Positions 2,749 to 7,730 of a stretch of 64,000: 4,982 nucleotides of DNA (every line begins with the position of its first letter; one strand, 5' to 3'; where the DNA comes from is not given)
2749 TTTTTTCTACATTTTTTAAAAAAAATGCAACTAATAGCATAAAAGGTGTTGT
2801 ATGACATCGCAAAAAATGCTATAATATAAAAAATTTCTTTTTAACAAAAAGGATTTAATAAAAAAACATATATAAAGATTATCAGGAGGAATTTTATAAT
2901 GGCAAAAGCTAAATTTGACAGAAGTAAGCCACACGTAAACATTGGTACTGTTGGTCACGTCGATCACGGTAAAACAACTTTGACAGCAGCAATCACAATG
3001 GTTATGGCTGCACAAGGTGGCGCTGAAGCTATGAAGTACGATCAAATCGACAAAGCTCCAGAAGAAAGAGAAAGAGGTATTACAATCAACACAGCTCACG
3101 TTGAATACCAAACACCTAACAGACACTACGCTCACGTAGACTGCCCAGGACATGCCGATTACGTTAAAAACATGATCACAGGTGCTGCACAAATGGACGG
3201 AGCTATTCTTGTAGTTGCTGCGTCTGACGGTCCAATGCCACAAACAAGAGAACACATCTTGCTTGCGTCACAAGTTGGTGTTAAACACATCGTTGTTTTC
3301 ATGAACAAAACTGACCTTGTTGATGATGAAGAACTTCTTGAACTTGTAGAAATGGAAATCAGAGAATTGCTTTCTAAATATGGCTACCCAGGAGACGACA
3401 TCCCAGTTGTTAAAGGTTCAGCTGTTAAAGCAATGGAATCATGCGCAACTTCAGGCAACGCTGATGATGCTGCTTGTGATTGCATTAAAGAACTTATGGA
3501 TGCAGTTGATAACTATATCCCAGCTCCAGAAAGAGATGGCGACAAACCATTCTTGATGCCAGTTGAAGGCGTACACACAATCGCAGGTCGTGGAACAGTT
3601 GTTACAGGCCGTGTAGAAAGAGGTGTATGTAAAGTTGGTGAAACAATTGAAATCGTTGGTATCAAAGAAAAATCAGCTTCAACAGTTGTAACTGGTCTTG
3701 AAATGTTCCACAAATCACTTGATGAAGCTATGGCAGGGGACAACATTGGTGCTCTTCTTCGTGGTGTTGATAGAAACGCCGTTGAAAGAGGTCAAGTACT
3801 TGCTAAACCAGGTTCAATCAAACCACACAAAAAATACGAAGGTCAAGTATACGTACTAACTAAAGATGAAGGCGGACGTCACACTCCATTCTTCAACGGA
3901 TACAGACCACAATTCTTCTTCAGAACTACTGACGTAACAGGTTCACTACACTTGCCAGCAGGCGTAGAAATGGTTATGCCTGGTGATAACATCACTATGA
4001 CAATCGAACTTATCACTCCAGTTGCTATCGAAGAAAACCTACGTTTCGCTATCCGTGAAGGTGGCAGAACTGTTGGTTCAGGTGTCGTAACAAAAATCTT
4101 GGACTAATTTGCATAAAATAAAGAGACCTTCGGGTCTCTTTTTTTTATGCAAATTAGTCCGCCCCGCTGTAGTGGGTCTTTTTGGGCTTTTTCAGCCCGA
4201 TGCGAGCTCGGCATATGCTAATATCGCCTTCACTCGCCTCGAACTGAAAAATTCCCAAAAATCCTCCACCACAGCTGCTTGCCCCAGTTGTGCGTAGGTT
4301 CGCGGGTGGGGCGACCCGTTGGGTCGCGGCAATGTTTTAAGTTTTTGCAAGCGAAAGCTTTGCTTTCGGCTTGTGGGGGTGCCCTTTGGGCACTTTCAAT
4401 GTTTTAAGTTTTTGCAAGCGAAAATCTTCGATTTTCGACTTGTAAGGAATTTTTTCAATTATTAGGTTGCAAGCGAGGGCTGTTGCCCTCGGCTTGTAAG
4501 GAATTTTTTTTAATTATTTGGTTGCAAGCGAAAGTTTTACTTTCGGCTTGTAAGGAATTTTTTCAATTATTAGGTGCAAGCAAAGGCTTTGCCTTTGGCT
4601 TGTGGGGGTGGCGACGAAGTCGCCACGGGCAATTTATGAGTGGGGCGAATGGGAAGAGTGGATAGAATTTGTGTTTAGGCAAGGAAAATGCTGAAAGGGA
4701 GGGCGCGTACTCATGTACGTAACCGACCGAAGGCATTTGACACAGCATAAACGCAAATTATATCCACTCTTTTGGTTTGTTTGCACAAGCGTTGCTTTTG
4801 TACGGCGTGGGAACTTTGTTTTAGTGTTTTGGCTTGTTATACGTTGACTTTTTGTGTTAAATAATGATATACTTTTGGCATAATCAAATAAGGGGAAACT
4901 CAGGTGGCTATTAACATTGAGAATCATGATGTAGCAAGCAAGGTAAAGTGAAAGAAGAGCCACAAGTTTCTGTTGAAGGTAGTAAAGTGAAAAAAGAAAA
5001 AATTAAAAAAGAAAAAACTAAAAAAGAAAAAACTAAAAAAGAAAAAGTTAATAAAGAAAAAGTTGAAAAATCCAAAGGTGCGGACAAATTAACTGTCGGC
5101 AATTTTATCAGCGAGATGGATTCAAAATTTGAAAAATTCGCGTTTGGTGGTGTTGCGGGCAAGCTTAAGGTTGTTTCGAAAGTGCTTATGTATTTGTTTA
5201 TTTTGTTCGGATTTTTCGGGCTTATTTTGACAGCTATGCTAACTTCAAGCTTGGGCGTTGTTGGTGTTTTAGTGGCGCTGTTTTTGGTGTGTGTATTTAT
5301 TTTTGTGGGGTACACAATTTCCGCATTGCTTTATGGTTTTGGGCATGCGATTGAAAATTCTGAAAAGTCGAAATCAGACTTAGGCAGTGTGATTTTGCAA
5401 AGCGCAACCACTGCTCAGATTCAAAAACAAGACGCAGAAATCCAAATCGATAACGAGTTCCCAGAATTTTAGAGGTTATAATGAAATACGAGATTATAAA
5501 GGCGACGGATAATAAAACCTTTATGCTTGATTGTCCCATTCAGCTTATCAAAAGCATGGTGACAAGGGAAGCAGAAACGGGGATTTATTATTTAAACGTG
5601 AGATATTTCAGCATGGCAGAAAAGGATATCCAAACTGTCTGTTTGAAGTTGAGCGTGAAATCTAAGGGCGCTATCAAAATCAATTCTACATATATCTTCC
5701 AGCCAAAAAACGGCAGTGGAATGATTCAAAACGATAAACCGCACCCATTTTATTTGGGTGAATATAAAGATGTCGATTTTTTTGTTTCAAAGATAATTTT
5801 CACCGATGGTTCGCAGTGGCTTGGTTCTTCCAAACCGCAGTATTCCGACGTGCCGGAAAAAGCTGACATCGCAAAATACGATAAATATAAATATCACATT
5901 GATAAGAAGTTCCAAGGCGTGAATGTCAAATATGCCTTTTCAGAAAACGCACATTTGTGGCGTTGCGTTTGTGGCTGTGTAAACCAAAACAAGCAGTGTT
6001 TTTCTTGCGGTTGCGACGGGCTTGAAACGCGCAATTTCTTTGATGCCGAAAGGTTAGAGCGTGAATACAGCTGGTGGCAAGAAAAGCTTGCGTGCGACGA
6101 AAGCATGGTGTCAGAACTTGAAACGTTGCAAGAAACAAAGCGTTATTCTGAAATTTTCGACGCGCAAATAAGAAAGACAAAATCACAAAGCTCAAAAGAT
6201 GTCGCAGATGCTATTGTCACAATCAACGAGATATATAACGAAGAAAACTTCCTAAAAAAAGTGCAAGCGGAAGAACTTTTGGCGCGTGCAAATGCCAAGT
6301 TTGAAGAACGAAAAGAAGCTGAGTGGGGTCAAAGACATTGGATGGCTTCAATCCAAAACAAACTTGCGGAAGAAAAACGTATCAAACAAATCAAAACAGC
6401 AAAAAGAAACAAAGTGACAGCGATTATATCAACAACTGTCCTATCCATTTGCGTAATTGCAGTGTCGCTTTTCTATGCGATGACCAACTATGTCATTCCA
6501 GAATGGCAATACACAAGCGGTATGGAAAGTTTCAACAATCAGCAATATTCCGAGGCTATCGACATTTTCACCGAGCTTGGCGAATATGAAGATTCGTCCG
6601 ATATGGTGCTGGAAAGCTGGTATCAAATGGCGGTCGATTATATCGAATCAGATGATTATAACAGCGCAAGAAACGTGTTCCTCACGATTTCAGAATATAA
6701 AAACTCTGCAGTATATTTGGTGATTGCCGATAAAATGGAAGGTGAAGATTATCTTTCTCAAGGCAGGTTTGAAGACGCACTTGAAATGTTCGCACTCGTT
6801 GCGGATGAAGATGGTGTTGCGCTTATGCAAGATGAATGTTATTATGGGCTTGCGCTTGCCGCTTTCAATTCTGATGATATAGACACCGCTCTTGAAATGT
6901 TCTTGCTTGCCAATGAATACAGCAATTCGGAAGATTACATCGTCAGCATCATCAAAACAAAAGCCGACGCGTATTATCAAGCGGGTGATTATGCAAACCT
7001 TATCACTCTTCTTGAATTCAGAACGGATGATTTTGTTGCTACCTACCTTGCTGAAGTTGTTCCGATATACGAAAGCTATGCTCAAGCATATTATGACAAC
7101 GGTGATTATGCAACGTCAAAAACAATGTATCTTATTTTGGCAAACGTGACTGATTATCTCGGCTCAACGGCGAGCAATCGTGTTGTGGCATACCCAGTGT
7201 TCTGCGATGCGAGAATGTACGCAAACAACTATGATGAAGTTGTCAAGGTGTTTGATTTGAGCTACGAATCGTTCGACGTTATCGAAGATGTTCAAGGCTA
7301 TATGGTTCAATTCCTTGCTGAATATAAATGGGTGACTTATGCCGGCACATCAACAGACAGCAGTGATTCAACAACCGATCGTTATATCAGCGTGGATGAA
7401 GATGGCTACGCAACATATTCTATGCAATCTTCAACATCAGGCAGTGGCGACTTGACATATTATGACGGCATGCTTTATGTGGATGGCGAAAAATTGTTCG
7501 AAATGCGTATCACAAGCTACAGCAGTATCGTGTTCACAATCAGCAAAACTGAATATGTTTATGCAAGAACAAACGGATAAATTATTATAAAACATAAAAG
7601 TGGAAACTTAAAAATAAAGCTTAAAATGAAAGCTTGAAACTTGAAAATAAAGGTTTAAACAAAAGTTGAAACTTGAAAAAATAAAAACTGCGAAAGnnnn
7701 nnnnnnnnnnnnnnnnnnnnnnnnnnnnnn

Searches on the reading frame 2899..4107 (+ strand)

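Call 53: search_protein_families(library=pfam, proteins=[window:2899-4107:+], max_evalue=0.001)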
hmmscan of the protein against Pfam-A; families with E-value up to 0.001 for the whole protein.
window:2899-4107:+ (402 aa): 4 families
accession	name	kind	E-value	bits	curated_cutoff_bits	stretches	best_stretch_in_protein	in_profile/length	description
PF00009.33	GTP_EFTU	-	1.8e-66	223.8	26.5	1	10-208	1-187/188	Elongation factor Tu GTP binding domain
PF03143.23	GTP_EFTU_D3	-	1.3e-38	131.9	27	1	306-400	1-105/106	Elongation factor Tu C-terminal domain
PF03144.31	GTP_EFTU_D2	-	9.5e-20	71.3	30.3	1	232-302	1-73/73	Elongation factor Tu domain 2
PF01926.29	MMR_HSR1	-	0.0008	19.9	21.9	0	15-137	2-113/113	50S ribosome-binding GTPase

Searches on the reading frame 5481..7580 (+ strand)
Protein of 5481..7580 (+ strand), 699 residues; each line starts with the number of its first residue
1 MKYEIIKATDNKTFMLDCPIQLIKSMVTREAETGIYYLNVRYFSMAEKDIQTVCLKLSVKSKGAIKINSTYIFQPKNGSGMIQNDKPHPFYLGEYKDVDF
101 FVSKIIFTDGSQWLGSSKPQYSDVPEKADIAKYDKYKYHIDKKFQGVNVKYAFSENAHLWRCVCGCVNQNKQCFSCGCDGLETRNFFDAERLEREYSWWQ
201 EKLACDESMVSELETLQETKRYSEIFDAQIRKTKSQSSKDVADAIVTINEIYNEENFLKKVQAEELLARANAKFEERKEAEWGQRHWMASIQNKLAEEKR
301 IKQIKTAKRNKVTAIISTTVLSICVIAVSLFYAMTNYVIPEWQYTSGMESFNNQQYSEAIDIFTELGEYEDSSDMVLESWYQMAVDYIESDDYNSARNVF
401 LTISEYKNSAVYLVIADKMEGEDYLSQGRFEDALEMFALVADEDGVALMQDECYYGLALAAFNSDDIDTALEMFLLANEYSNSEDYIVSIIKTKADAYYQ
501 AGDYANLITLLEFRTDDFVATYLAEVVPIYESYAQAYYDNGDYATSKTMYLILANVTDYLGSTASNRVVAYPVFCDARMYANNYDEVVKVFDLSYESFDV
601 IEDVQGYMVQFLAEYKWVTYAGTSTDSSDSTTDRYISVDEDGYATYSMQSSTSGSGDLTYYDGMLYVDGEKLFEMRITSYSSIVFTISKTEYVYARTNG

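Call 53: search_protein_families(library=pfam, proteins=[window:5481-7580:+], max_evalue=0.001)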
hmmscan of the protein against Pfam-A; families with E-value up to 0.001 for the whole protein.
window:5481-7580:+ (699 aa): 4 families
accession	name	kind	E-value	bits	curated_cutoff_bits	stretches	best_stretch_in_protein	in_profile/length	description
PF07719.23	TPR_2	-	2.6e-08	33.8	27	0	378-400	2-24/34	Tetratricopeptide repeat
PF13424.12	TPR_12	-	0.00037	21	30.1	0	356-400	26-68/77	Tetratricopeptide repeat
PF13432.12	TPR_16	-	0.00053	20.8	32.7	0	419-476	2-56/65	Tetratricopeptide repeat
PF13428.12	TPR_14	-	0.0009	20.1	23.5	0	493-512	6-25/44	Tetratricopeptide repeat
